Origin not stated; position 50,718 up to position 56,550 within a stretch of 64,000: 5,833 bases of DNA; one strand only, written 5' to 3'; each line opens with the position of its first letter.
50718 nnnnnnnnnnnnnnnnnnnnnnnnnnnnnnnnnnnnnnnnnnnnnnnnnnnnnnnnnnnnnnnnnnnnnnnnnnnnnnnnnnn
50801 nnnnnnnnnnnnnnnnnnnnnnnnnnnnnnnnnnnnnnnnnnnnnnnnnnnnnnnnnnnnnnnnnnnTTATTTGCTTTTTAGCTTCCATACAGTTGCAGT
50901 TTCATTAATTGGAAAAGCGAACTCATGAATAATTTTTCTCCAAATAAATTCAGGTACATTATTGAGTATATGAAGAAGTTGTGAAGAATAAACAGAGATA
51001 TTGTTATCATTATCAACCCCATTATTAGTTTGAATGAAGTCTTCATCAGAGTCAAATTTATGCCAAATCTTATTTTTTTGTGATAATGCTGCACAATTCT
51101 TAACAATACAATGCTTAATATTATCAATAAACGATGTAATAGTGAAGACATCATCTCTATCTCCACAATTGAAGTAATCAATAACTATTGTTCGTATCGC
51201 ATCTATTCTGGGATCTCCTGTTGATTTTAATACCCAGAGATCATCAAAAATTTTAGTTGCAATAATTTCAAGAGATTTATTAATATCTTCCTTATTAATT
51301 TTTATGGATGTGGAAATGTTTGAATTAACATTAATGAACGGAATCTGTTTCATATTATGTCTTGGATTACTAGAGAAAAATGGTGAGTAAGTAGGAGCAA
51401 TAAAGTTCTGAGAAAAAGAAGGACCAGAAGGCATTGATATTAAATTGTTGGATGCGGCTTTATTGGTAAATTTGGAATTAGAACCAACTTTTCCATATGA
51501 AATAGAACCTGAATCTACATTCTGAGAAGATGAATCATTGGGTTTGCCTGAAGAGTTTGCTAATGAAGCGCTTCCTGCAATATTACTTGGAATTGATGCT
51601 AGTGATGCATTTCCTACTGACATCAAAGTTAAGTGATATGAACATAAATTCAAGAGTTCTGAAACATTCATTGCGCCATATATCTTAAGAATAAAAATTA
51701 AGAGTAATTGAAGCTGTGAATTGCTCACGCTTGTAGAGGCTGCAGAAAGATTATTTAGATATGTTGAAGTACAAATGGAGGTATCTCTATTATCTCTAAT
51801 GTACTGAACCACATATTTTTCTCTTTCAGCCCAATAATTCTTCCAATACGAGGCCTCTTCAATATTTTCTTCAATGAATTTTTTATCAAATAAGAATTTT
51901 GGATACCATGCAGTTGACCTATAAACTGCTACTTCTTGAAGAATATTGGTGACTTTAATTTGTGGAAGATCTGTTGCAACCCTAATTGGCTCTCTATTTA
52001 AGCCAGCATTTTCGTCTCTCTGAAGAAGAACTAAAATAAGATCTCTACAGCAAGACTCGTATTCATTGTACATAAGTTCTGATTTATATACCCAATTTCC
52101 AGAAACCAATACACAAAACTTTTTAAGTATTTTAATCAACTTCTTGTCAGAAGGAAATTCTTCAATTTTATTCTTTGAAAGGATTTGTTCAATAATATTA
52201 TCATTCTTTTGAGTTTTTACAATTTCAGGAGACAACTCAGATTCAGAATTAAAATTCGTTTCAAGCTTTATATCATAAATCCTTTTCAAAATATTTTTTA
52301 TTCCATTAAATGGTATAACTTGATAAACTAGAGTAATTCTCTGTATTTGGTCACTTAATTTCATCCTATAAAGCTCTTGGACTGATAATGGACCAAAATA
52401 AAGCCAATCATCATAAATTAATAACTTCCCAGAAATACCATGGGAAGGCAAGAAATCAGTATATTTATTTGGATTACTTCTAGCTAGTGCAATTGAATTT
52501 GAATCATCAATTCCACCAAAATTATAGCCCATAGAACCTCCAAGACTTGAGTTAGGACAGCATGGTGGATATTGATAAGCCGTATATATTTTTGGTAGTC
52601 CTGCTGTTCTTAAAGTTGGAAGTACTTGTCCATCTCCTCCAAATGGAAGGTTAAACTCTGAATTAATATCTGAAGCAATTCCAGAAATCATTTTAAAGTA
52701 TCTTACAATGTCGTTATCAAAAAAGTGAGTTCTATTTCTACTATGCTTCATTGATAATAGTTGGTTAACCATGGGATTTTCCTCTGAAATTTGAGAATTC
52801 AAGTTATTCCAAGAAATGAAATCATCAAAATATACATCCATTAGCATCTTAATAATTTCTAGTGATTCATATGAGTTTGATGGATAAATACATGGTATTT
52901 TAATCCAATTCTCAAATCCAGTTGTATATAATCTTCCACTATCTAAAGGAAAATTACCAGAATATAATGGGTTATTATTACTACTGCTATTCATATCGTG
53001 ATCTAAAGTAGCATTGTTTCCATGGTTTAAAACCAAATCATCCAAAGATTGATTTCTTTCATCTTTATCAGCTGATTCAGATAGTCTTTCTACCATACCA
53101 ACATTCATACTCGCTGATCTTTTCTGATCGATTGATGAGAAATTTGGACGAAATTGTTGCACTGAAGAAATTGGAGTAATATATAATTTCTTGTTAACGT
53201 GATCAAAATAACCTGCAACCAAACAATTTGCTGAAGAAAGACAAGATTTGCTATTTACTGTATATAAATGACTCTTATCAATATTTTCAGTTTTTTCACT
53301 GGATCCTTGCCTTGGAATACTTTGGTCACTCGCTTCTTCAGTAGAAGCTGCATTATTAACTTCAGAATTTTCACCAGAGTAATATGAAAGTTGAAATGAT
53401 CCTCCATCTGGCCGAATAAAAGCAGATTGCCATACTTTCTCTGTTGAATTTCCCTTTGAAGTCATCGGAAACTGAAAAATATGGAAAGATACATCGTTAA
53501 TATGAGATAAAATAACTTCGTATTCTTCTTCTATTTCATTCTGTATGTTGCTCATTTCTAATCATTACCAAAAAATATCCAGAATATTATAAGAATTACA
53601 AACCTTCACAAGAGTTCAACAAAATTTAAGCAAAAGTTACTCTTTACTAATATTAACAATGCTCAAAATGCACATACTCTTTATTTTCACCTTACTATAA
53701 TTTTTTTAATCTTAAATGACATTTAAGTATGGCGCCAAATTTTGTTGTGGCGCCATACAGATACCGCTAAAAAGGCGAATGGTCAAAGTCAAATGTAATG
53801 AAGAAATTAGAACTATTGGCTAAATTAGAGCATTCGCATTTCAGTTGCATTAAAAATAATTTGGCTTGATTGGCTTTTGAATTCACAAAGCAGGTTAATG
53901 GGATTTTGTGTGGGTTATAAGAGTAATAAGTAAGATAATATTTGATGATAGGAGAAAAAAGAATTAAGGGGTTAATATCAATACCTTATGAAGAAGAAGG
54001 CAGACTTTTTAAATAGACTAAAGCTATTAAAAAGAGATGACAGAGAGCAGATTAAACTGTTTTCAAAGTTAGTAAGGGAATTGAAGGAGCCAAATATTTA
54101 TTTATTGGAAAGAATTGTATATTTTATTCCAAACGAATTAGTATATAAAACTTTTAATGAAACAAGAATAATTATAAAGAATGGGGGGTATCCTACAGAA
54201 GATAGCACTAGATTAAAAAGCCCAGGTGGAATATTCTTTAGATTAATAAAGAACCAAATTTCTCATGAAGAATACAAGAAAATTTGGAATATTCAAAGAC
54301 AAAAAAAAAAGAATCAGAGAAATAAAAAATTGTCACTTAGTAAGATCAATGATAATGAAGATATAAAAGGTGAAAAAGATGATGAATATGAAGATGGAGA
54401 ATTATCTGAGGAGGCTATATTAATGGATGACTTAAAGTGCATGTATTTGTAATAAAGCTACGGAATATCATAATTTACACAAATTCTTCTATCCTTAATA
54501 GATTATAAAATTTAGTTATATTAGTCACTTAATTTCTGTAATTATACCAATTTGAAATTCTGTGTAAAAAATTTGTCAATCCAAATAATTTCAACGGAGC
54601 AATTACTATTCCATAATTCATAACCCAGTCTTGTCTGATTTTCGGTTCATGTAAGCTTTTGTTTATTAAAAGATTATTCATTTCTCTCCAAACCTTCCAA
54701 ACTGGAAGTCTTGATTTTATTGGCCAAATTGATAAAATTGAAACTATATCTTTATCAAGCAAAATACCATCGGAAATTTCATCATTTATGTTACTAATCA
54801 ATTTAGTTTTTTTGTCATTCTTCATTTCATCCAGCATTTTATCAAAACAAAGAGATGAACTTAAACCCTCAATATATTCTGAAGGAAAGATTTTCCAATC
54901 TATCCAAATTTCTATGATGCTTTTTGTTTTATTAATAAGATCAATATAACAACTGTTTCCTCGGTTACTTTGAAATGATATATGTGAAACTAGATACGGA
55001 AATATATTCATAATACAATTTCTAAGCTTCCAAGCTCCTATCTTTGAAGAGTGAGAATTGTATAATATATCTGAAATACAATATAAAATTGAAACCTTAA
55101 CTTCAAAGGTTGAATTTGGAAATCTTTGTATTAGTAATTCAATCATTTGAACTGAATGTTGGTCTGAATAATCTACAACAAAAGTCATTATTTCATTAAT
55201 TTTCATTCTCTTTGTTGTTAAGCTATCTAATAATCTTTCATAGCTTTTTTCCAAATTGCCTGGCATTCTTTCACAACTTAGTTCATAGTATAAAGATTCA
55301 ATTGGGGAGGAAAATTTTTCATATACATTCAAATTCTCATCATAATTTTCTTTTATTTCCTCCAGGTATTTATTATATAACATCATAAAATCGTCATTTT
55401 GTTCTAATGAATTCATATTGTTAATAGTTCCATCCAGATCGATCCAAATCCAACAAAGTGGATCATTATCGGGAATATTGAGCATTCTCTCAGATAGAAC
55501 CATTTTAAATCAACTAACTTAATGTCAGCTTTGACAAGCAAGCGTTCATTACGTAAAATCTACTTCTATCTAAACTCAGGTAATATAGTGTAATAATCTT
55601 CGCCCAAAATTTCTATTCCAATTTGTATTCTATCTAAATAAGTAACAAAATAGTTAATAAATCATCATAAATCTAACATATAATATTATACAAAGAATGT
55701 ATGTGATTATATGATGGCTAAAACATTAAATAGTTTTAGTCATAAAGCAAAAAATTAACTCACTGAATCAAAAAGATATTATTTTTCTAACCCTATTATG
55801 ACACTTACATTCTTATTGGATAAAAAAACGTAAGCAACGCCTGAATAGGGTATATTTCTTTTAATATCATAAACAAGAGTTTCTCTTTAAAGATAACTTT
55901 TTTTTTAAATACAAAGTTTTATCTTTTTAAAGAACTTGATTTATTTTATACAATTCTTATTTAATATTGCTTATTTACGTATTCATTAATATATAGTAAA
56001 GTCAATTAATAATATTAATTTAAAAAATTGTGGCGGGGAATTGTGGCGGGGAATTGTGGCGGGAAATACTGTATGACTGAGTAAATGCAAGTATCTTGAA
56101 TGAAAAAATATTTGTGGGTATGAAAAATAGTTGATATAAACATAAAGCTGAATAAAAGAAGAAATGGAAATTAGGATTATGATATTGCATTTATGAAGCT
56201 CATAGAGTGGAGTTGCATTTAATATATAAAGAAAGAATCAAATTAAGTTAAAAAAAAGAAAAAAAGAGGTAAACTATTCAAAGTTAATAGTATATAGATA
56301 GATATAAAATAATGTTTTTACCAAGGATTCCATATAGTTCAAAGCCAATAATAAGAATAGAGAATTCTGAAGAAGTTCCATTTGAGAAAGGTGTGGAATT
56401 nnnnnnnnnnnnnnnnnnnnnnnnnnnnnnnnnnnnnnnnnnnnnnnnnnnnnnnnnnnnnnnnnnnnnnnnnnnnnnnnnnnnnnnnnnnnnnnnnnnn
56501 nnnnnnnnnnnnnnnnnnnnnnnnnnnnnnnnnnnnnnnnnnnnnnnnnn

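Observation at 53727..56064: Structured E2F-like elements: 10-bp inverted repeat between RPC5 and PHAX, and a triple tandem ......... repeat nearby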

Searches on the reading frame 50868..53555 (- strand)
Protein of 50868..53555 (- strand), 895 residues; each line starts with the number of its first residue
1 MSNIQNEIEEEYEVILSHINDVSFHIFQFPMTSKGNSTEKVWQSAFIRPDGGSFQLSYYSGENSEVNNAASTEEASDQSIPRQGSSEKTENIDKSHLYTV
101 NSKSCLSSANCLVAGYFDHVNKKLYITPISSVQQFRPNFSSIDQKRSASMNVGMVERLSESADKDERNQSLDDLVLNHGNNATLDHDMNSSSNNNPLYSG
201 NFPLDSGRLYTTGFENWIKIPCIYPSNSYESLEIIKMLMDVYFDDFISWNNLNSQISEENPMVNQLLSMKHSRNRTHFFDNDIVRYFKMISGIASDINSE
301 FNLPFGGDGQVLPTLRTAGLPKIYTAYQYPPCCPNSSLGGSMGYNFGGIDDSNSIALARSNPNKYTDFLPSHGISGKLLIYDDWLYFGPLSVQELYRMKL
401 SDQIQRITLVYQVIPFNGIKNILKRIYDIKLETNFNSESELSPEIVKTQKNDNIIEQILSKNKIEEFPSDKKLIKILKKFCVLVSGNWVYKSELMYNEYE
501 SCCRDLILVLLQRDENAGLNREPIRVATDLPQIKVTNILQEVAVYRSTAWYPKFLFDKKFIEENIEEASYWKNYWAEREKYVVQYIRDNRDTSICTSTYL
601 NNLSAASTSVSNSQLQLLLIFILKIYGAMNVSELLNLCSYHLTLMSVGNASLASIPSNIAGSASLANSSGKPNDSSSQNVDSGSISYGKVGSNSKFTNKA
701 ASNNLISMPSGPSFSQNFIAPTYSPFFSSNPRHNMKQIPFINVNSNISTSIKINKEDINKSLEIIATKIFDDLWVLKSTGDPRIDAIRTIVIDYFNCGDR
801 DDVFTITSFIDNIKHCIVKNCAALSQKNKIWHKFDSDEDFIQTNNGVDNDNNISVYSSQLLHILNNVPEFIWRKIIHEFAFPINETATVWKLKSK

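Call 45: search_protein_families(library=pfam, proteins=[window:50868-53555:-], max_evalue=0.0001)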
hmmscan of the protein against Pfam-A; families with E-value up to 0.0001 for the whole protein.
window:50868-53555:- (895 aa): 1 family
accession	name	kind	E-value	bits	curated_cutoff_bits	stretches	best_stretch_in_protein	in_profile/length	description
PF04801.18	RPC5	-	2e-35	123.4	23.1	2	390-582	264-427/429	RPC5 protein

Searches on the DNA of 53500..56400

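Call 28: search_rna_families(source=window, start=53500, end=56400, threshold=evalue, max_evalue=1, show_alignments=2)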
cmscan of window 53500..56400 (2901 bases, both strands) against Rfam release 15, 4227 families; matches with E-value up to 1: 2.
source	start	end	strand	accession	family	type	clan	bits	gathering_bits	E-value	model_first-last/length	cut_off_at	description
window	55774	55873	-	RF01438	S_pombe_snR35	Gene; snRNA; snoRNA; HACA-box;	CL00028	25.9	35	0.0061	1-172/172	no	small nucleolar RNA snR35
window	54223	54264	+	RF02427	SpF10_sRNA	Gene; sRNA;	-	23.2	60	0.28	1-57/57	no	Streptococcus sRNA SpF10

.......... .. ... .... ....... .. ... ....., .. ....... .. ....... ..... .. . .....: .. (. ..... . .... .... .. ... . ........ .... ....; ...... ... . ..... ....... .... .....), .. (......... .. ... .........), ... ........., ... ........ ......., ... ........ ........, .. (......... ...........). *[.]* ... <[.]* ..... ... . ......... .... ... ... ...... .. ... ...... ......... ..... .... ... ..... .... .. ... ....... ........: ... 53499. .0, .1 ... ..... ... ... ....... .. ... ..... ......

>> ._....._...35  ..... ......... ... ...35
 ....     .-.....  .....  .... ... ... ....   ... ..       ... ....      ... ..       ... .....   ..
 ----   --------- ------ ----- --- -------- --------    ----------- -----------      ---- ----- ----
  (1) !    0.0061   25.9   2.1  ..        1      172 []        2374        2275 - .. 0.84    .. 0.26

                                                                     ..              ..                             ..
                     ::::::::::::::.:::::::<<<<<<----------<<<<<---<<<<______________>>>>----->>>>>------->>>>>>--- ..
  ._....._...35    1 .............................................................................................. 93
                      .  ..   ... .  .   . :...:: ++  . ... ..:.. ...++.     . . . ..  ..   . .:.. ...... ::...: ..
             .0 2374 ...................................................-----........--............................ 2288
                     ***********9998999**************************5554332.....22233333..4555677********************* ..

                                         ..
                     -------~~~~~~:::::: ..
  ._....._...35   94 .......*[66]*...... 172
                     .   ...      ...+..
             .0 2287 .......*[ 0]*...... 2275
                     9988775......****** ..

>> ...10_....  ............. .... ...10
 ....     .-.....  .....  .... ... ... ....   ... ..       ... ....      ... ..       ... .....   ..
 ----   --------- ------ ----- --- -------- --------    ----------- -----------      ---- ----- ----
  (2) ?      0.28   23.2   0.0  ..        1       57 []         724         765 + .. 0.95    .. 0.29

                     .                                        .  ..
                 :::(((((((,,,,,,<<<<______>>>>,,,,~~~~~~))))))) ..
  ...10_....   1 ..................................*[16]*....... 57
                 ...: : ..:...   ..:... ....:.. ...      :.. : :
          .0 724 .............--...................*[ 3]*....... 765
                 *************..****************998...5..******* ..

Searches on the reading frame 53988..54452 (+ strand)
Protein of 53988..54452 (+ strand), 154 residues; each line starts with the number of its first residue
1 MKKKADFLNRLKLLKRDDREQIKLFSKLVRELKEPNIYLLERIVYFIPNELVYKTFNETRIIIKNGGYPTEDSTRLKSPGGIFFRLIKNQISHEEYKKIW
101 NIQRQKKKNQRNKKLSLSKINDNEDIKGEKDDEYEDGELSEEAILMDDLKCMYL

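Call 9: find_encoding_contigs(protein=window:53988-54452:+, flank=3000, max_places=6)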
Protein window:53988-54452:+ (154 aa): 24 contigs read that carry it; 2 places shown.
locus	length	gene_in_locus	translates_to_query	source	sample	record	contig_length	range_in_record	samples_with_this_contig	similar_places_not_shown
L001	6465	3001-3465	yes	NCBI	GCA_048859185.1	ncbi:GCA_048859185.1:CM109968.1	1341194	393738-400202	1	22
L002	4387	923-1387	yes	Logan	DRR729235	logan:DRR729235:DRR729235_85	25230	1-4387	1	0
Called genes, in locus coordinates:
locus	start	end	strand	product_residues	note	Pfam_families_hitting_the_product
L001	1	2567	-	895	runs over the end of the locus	PF04801:RPC5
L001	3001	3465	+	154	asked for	PF10258:PHAX_RNA-bd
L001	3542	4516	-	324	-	PF04818:CID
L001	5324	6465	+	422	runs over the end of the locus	PF13350:Y_phosphatase3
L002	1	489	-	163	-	?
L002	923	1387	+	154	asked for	PF10258:PHAX_RNA-bd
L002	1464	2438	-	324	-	PF04818:CID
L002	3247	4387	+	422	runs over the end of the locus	PF13350:Y_phosphatase3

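Call 29: list_cluster_members(proteins=[window:53988-54452:+, window:50868-53555:-, window:56312-57580:+])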
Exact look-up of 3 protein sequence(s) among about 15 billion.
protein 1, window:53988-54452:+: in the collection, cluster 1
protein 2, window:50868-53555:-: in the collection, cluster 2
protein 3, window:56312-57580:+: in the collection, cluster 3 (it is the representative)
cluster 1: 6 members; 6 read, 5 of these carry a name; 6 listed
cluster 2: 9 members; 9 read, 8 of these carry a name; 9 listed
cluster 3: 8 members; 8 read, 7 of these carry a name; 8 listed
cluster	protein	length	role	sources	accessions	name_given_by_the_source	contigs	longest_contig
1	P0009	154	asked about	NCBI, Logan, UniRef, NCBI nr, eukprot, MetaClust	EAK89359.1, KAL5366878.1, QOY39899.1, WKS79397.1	hypothetical protein [Cryptosporidium parvum Iowa II] | Phosphorylated adapter RNA export protein n=2 Tax=Cryptosporidium parvum TaxID=5807 ... | QOY39899.1 hypothetical protein CPATCC_003954 [Cryptosporidium parvum]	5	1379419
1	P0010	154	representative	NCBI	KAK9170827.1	PHAX RNA-binding domain containing protein [Cryptosporidium meleagridis]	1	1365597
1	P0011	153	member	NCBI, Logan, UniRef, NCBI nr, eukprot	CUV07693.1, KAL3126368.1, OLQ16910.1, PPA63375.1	unnamed protein product [Cryptosporidium hominis] | Phosphorylated adapter RNA export protein n=1 Tax=Cryptosporidium hominis TaxID=237895 ... | hypothetical protein [Cryptosporidium hominis TU502]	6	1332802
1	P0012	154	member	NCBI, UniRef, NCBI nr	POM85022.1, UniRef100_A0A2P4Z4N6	PHAX RNA-binding domain protein [Cryptosporidium meleagridis] | Phosphorylated adapter RNA export protein n=1 Tax=Cryptosporidium meleagridis TaxID=93969 ...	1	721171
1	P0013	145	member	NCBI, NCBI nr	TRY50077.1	PHAX RNA-binding domain containing protein [Cryptosporidium tyzzeri]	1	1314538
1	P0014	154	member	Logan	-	-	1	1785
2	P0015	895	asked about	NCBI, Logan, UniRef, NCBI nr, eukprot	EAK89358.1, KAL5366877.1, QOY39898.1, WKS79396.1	Sex-lethal interacting like [Cryptosporidium parvum Iowa II] | Sex-lethal interacting like n=2 Tax=Cryptosporidium parvum TaxID=5807 RepID=Q5CW66_CRYPI | QOY39898.1 hypothetical protein CPATCC_003953 [Cryptosporidium parvum]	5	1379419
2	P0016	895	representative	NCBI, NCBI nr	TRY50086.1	DNA-directed RNA polymerase III subunit Rpc5 [Cryptosporidium tyzzeri]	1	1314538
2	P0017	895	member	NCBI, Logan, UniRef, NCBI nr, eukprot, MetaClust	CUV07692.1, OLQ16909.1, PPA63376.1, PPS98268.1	unnamed protein product [Cryptosporidium hominis] | DNA-directed RNA polymerase III subunit Rpc5 n=2 Tax=Cryptosporidium hominis TaxID=237895 ... | Sin-like protein conserved region [Cryptosporidium hominis]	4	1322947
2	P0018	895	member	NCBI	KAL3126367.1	Sex-lethal interacting like [Cryptosporidium hominis]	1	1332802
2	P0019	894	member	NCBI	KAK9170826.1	DNA-directed RNA polymerase III subunit Rpc5 [Cryptosporidium meleagridis]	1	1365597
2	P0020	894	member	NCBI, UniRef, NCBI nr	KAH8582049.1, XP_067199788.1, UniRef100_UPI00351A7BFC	Sex-lethal interacting like [Cryptosporidium sp. chipmunk genotype I] | Sex-lethal interacting like n=1 Tax=Cryptosporidium sp. chipmunk genotype I TaxID=1280935 ...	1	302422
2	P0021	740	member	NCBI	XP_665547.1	hypothetical protein, partial [Cryptosporidium hominis TU502]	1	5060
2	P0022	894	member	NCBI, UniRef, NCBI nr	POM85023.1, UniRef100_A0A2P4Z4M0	Sin-like protein conserved region family protein [Cryptosporidium meleagridis] | Sin-like protein conserved region family protein n=1 Tax=Cryptosporidium meleagridis ...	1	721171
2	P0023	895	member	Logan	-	-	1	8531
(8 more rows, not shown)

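Call 30: find_encoding_contigs(protein=P0010, flank=3000, max_places=1)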
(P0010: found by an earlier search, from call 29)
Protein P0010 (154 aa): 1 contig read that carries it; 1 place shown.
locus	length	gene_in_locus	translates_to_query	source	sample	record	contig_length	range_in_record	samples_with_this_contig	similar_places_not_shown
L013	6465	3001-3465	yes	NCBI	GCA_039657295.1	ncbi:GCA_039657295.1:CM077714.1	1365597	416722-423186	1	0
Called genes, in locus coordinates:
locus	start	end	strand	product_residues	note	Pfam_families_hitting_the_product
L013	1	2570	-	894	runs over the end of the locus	PF04801:RPC5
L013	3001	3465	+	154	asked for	PF10258:PHAX_RNA-bd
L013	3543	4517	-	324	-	PF04818:CID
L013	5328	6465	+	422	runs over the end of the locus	PF13350:Y_phosphatase3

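Call 31: find_encoding_contigs(protein=P0013, flank=3000, max_places=1)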
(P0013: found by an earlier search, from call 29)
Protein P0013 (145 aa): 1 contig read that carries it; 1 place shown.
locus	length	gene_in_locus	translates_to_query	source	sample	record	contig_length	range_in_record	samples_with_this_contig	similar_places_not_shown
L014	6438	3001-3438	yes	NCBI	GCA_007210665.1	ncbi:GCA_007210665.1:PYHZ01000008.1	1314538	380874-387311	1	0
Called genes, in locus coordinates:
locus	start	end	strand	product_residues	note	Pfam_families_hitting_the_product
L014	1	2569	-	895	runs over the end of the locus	PF04801:RPC5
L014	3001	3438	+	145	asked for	PF10258:PHAX_RNA-bd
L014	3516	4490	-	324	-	PF04818:CID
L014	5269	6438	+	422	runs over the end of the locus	PF13350:Y_phosphatase3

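Call 45: search_protein_families(library=pfam, proteins=[window:53988-54452:+], max_evalue=0.0001)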
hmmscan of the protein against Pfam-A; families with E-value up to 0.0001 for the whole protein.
window:53988-54452:+ (154 aa): 1 family
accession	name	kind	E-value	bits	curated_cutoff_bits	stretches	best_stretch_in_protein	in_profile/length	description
PF10258.14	PHAX_RNA-bd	-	1.2e-25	89.7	25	1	25-105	2-84/84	Phosphorylated adapter RNA export protein, RNA-binding domain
